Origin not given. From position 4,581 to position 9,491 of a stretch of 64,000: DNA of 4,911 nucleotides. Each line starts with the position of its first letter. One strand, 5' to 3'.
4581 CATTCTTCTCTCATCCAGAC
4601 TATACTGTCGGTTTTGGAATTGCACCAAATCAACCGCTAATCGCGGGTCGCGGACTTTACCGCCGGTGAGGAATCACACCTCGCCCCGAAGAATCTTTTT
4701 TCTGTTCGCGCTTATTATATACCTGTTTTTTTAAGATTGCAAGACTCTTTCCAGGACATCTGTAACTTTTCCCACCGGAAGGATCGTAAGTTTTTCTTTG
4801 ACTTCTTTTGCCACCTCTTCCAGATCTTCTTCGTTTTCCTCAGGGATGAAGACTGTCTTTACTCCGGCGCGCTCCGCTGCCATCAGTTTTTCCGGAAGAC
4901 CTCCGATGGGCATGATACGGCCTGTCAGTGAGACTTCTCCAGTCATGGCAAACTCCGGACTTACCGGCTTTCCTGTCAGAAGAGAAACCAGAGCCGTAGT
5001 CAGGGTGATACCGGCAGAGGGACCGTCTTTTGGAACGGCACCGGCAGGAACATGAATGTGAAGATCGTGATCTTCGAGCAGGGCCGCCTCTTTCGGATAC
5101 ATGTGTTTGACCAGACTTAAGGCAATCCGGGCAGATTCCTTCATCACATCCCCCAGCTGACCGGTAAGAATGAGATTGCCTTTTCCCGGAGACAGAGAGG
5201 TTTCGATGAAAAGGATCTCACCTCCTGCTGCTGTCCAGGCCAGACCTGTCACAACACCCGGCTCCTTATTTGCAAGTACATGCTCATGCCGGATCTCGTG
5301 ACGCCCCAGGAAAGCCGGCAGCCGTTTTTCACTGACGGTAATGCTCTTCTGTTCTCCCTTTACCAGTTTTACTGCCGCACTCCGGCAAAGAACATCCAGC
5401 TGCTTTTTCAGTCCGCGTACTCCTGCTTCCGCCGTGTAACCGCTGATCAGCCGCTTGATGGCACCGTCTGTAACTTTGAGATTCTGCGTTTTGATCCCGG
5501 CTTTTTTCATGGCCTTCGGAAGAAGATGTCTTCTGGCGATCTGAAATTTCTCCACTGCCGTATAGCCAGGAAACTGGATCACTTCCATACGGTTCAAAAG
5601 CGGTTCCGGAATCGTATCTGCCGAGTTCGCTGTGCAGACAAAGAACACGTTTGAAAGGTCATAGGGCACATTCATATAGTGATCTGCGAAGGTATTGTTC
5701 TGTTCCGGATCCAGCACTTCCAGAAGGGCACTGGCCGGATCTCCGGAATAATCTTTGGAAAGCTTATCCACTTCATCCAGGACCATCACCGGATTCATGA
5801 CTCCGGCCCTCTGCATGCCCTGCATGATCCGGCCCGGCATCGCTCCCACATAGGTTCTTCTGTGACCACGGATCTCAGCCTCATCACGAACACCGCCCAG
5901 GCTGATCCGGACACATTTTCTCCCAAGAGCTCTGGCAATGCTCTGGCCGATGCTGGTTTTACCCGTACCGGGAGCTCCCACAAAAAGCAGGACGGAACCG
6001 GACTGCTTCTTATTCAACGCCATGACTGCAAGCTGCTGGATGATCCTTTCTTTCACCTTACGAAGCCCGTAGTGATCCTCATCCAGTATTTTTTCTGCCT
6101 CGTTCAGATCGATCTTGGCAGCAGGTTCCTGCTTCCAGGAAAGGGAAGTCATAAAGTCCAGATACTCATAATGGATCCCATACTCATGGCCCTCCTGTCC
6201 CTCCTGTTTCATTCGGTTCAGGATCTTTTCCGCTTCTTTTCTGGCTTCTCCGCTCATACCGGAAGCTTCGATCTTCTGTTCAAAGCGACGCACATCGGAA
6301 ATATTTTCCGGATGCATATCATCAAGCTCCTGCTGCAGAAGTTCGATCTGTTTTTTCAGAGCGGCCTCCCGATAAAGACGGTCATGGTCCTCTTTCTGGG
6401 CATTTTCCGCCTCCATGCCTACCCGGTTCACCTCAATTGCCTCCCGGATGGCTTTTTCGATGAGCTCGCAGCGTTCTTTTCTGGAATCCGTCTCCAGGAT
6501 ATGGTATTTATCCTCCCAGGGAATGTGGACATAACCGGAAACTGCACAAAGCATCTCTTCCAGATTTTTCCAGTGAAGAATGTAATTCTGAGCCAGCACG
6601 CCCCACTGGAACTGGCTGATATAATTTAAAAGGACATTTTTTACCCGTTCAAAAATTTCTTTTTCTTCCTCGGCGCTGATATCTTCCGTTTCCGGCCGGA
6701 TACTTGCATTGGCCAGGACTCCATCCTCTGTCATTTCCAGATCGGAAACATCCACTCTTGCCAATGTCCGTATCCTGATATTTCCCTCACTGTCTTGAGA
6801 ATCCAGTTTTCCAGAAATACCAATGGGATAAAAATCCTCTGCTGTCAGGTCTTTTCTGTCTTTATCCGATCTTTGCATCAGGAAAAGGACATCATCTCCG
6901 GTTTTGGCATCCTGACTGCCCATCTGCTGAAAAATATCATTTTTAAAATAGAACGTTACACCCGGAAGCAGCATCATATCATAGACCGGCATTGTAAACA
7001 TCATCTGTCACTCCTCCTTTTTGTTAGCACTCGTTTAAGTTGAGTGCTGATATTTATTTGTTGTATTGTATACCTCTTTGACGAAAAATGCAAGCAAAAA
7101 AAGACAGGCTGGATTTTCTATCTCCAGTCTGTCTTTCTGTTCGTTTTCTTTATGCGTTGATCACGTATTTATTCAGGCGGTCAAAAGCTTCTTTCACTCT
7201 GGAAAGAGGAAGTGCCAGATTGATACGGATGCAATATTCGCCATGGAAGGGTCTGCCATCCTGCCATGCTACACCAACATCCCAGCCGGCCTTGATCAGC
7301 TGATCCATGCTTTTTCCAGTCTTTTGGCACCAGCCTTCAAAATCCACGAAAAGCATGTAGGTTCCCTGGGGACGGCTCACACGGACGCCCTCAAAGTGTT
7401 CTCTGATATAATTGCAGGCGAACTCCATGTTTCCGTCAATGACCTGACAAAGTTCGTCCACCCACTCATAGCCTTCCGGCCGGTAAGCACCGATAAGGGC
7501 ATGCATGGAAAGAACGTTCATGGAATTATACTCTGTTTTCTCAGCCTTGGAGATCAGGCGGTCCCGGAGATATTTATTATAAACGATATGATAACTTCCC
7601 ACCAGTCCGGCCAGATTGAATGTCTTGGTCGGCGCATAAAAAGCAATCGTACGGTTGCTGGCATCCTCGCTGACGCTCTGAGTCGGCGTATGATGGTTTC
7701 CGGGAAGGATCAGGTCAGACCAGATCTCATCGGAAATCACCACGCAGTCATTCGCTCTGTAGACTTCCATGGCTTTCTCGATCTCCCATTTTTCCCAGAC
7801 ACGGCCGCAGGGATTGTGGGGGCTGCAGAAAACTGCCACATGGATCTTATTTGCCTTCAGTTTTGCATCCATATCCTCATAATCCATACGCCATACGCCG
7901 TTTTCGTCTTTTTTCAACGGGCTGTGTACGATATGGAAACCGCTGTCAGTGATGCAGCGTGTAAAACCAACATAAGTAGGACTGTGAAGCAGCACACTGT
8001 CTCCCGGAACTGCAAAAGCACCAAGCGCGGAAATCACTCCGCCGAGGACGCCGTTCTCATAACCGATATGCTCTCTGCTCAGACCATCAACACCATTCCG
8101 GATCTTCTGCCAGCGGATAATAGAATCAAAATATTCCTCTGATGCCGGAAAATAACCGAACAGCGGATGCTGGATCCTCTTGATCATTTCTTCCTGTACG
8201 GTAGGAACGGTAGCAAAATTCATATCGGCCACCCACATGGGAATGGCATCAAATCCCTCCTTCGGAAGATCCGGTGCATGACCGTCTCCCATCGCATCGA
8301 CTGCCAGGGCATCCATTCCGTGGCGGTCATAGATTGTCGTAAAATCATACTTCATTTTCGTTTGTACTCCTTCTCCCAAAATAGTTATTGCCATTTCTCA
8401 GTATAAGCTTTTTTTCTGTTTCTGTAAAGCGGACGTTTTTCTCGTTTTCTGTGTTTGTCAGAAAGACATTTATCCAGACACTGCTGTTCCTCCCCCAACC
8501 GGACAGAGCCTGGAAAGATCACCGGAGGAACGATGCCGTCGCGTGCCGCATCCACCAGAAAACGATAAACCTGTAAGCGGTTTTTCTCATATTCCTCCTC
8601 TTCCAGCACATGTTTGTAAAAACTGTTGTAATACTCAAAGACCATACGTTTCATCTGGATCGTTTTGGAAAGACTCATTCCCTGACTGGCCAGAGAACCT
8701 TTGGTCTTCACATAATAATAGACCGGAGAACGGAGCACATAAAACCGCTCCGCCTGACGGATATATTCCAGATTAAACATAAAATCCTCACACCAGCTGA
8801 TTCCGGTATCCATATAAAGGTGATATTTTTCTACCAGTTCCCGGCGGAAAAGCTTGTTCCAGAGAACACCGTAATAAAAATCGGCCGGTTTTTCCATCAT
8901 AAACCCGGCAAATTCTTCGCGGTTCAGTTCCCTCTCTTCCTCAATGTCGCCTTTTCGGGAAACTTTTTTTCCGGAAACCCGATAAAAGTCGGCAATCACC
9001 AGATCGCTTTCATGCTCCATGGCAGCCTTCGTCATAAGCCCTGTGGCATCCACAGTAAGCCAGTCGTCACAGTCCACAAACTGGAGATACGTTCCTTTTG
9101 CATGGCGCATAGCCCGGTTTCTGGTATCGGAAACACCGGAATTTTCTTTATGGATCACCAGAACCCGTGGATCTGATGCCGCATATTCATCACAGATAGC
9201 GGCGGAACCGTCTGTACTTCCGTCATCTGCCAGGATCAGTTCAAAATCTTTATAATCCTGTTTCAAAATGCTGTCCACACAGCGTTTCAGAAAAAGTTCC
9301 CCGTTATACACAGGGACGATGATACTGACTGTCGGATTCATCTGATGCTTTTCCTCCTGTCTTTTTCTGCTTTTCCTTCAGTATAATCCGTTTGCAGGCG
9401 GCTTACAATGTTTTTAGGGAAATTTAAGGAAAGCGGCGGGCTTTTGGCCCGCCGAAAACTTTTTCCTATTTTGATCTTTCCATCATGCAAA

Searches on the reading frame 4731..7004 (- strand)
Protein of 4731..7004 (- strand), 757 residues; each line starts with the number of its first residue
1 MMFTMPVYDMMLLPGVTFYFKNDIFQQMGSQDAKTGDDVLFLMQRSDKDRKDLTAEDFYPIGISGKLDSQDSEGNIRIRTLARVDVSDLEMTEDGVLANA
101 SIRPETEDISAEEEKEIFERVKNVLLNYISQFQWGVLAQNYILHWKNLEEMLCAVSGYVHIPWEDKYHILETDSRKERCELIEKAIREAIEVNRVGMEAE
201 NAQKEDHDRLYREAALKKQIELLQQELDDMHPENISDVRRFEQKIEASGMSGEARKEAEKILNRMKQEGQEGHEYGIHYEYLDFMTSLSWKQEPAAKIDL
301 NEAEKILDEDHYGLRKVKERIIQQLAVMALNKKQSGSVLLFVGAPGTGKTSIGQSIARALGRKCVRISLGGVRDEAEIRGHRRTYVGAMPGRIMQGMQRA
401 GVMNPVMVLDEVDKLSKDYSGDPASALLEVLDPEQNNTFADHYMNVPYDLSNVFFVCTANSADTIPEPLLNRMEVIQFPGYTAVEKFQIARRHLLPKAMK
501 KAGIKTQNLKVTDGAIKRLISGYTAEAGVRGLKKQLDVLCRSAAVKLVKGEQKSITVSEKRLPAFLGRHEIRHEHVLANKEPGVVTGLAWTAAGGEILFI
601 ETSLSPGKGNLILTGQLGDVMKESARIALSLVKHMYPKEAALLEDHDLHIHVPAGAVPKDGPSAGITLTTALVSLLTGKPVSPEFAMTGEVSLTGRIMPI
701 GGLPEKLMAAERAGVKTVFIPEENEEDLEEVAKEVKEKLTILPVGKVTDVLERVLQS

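Call 89: search_protein_families(library=pfam, proteins=[window:4731-7004:-], max_evalue=0.00001)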
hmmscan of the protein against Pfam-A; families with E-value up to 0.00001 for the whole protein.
window:4731-7004:- (757 aa): 6 families
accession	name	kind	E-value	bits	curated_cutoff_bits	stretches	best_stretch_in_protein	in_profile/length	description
PF05362.19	Lon_C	-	8.9e-79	264.3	21.1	1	557-756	2-204/205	Lon protease (S16) C-terminal proteolytic domain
PF00004.35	AAA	-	2.7e-25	89.7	21.2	1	339-478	1-128/131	ATPase family associated with various cellular activities (AAA)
PF22667.2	Lon_lid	-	5.5e-18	64.8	27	1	500-554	1-56/57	Lon protease AAA+ ATPase lid domain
PF02190.22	LON_substr_bdg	-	5.8e-11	43.1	28.7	1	4-184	4-196/200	ATP-dependent protease La (LON) substrate-binding domain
PF13541.12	ChlI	-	1.4e-08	35.1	27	1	600-724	1-121/121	Subunit ChlI of Mg-chelatase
PF07728.20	AAA_5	-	1.1e-06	29.2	22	1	339-463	2-125/139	AAA domain (dynein-related subfamily)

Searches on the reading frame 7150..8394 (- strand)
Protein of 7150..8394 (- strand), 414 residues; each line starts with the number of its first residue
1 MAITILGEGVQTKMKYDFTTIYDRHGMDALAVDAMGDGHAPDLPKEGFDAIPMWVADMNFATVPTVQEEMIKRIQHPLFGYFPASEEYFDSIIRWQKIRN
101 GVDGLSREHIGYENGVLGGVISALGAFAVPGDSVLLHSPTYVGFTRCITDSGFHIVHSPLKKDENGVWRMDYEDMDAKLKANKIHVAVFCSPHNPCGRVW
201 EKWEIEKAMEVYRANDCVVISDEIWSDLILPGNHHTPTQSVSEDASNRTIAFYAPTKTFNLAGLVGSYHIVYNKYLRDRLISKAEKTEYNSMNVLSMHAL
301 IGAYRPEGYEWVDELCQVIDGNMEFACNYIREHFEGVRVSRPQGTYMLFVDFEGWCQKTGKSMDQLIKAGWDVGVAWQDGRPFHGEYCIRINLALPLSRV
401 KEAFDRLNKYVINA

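Call 89: search_protein_families(library=pfam, proteins=[window:7150-8394:-], max_evalue=0.00001)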
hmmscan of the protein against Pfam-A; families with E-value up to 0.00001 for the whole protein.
window:7150-8394:- (414 aa): 1 family
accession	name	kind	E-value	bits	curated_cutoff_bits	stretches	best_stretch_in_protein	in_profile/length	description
PF00155.27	Aminotran_1_2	-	2.8e-28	99.6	19.7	1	59-407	12-361/361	Aminotransferase class I and II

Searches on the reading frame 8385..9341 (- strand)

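Call 89: search_protein_families(library=pfam, proteins=[window:8385-9341:-], max_evalue=0.00001)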
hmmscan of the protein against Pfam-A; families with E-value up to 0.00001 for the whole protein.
window:8385-9341:- (318 aa): 3 families
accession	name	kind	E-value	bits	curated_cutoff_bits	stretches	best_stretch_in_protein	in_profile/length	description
PF00535.33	Glycos_transf_2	-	2.6e-38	132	23.3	1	6-173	1-167/168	Glycosyl transferase family 2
PF13641.12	Glyco_tranf_2_3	-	2.2e-09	38.1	27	1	3-93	1-97/230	Glycosyltransferase like family 2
PF10111.15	Glyco_tranf_2_2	-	7.5e-09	35.9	27.3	1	6-105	1-104/276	Glycosyltransferase like family 2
